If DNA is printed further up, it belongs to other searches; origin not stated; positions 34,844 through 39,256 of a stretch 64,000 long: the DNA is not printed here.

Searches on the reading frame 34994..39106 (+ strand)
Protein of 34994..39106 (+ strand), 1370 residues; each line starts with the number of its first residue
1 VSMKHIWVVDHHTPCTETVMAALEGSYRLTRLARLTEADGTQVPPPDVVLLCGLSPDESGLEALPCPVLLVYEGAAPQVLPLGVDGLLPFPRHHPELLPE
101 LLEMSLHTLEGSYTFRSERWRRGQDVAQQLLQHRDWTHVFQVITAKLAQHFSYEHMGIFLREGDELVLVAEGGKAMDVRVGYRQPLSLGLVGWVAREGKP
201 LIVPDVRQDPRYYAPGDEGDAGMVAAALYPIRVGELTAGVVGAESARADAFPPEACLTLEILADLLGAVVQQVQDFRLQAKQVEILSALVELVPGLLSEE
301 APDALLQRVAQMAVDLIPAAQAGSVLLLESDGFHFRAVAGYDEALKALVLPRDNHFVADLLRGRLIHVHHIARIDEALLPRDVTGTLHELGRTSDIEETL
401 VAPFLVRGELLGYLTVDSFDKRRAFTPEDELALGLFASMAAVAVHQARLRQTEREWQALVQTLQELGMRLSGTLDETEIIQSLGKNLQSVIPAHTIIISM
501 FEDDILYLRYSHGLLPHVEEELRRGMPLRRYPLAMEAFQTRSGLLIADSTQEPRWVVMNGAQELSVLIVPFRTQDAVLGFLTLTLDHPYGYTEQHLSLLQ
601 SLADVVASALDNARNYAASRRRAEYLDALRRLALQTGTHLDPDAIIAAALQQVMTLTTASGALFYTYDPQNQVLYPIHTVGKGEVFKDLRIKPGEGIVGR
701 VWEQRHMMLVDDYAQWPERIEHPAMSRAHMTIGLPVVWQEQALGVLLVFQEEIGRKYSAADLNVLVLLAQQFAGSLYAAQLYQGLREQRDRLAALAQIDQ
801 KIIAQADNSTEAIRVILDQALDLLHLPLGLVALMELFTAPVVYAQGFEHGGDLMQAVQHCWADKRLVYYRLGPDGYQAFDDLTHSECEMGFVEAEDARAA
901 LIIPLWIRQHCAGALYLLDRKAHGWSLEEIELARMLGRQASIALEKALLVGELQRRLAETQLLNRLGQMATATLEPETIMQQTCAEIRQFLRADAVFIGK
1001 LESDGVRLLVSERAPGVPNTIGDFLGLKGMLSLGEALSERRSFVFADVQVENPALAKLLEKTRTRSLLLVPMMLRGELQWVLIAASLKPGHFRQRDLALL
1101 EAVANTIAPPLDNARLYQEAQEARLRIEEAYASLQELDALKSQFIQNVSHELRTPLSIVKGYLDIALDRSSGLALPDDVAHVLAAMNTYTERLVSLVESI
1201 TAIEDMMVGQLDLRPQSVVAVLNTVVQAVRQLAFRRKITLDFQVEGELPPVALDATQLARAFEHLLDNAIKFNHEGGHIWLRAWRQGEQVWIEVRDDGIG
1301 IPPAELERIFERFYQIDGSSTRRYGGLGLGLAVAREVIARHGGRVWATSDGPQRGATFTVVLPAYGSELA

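Call 4: search_protein_families(library=pfam, proteins=[window:34994-39106:+])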
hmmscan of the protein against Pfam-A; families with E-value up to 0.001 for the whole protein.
window:34994-39106:+ (1370 aa): 5 families
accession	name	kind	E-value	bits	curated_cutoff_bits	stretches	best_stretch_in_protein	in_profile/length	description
PF13185.12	GAF_2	-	2.5e-72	241.9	28.6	5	134-270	2-135/136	GAF domain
PF01590.32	GAF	-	2.7e-62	209.6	22.4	6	137-268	3-131/133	GAF domain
PF13492.12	GAF_3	-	3.8e-36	124.8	27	3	478-612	4-129/129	GAF domain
PF02518.31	HATPase_c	-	1.1e-31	109.9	26.4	1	1254-1364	2-109/111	Histidine kinase-, DNA gyrase B-, and HSP90-like ATPase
PF00512.31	HisKA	-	3.9e-11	43.3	26.9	1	1141-1201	2-58/66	His Kinase A (phospho-acceptor) domain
